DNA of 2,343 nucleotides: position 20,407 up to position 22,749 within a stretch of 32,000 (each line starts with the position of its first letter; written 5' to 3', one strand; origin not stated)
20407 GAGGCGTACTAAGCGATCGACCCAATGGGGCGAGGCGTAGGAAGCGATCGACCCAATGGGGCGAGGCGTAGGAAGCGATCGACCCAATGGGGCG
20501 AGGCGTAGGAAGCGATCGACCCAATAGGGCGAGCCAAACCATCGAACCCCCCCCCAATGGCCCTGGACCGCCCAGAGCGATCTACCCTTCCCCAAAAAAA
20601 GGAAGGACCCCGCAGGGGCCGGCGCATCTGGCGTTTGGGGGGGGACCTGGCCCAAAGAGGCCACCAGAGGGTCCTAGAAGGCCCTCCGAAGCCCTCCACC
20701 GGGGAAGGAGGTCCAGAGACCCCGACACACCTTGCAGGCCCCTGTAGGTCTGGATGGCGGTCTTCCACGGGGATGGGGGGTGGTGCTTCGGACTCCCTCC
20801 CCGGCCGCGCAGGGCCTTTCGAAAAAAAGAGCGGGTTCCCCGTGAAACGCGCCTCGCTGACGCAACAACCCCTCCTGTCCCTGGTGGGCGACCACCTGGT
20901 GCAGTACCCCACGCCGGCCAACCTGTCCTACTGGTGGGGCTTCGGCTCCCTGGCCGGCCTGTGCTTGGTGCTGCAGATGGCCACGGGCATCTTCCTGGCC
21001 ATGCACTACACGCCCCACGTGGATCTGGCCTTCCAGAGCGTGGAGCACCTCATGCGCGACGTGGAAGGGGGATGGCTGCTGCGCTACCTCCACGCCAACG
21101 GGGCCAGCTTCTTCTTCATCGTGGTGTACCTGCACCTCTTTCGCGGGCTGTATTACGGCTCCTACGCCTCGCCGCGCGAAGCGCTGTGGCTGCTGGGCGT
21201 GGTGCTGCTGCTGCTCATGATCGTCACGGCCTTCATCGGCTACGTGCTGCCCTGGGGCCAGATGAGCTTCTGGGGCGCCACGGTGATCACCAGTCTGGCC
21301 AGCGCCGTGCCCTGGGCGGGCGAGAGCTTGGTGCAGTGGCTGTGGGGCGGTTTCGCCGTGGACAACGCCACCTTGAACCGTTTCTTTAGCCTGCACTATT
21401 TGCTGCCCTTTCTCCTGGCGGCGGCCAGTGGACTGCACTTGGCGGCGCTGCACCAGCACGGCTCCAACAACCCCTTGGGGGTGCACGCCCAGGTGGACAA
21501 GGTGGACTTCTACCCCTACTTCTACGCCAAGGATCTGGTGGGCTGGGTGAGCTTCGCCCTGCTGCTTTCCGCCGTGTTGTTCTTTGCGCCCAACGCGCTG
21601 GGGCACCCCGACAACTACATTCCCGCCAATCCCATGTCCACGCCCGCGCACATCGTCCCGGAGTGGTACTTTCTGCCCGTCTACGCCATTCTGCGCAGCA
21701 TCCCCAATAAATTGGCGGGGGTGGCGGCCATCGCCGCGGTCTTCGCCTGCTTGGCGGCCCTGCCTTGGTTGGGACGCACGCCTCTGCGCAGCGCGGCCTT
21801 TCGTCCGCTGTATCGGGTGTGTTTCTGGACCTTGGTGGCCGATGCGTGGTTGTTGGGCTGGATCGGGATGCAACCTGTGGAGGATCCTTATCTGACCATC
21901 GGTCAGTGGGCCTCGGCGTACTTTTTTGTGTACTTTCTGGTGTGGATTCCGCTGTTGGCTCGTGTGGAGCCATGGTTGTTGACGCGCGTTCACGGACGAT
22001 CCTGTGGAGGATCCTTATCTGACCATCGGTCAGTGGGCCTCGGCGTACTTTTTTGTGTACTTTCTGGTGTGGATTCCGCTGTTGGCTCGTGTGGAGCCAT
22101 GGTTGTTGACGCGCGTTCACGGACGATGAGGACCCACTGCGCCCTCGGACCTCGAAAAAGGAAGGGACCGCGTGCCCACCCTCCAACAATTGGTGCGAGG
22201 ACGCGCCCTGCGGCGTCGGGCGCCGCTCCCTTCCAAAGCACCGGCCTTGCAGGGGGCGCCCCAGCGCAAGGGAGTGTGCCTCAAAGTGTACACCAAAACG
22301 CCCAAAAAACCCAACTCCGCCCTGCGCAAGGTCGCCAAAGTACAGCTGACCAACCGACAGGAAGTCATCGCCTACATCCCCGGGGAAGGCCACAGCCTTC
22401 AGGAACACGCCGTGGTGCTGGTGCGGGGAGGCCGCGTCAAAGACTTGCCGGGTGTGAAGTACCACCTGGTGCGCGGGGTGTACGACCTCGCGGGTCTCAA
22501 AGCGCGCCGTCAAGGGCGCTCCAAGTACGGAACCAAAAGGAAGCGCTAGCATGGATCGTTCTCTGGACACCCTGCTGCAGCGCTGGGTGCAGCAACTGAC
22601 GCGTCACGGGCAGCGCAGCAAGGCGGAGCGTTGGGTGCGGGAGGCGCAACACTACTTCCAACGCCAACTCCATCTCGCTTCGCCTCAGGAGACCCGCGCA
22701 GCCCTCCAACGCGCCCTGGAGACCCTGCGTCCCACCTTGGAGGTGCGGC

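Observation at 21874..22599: Perfect 127-bp tandem duplication of the cob 3' end removes its stop codon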

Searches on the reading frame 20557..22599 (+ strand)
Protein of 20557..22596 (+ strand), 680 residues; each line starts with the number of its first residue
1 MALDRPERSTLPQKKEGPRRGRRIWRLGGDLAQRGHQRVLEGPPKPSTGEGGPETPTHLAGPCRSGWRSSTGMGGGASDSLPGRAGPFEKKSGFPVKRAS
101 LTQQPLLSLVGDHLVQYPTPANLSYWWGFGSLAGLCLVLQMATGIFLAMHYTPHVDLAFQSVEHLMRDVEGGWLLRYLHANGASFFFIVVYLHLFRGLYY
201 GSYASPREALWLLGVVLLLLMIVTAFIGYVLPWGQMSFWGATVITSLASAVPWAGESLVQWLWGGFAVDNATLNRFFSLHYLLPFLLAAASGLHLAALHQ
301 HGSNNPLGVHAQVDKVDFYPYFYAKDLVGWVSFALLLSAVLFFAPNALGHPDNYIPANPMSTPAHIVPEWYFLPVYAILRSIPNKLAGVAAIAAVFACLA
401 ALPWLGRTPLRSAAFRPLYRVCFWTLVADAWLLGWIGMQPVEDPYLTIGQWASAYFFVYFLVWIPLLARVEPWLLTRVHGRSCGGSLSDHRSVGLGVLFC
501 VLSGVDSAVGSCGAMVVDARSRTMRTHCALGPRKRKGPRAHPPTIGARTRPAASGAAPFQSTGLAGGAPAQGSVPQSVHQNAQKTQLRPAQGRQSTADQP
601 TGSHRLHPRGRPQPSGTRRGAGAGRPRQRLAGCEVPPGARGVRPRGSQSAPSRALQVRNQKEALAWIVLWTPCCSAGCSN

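Call 7: search_protein_families(library=pfam, proteins=[window:20842-22599:+])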
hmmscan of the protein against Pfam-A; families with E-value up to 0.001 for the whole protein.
window:20842-22599:+ (585 aa): 3 families
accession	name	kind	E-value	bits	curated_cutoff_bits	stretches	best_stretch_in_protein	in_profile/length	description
PF00033.24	Cytochrome_B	-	1.3e-80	270.2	27.2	1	20-207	2-189/189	Cytochrome b/b6/petB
PF13631.11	Cytochrom_B_N_2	-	1.7e-47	161.9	27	1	90-256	2-169/169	Cytochrome b(N-terminal)/b6/petB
PF00032.22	Cytochrom_B_C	-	1.4e-38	131.6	20.7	1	261-362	1-102/102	Cytochrome b(C-terminal)/b6/petD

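Call 9: find_encoding_contigs(protein=window:20557-22596:+, flank=10000, max_places=10)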
Protein window:20557-22596:+ (680 aa): no gene with exactly this product is on record in the collection.

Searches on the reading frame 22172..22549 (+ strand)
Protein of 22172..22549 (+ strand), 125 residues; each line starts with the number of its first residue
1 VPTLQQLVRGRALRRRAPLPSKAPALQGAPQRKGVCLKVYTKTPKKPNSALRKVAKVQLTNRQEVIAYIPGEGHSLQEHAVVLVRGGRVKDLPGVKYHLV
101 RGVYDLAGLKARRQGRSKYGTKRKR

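Call 6: find_encoding_contigs(protein=window:22172-22546:+, flank=10000, max_places=10)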
Protein seq(125 aa) (125 aa): 20 contigs read that carry it; 8 places shown.
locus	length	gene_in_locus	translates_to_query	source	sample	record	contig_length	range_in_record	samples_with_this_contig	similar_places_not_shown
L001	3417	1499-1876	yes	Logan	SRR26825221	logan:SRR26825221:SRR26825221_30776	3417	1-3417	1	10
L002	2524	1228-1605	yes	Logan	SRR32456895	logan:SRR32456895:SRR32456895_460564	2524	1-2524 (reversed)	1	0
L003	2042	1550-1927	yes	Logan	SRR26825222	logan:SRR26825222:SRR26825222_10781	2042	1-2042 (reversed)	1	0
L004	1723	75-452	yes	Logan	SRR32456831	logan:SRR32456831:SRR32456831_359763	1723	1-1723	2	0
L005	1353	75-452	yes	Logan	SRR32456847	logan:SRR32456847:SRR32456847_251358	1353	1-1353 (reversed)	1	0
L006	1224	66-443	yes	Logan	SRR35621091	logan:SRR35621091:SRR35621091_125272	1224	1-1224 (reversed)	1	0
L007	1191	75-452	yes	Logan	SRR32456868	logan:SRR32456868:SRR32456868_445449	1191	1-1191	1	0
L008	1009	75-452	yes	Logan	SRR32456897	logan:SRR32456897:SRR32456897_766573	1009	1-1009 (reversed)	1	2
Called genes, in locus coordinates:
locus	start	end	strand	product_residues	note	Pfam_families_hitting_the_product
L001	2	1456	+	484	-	?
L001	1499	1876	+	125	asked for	PF00164:Ribosom_S12_S23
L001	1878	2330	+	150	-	PF00177:Ribosomal_S7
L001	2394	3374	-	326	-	PF00146:NADHdh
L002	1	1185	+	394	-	?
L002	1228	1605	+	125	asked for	PF00164:Ribosom_S12_S23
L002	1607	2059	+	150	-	PF00177:Ribosomal_S7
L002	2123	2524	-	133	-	?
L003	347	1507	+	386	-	PF00033:Cytochrome_B, PF13631:Cytochrom_B_N_2, PF00032:Cytochrom_B_C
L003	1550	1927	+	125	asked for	PF00164:Ribosom_S12_S23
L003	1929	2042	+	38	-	?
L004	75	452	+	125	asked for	PF00164:Ribosom_S12_S23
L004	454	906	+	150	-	PF00177:Ribosomal_S7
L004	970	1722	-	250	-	?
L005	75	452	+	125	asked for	PF00164:Ribosom_S12_S23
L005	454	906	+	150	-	PF00177:Ribosomal_S7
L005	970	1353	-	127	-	?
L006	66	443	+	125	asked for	PF00164:Ribosom_S12_S23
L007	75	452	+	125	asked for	PF00164:Ribosom_S12_S23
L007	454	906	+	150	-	PF00177:Ribosomal_S7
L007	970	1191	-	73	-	?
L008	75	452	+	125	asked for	PF00164:Ribosom_S12_S23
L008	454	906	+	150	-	PF00177:Ribosomal_S7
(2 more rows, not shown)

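Call 7: search_protein_families(library=pfam, proteins=[window:22172-22549:+])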
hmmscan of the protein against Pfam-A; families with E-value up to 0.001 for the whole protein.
window:22172-22549:+ (125 aa): 1 family
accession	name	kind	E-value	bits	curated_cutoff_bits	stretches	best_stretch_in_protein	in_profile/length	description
PF00164.32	Ribosom_S12_S23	-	4.4e-39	133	22.3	1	21-124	3-108/110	Ribosomal protein S12/S23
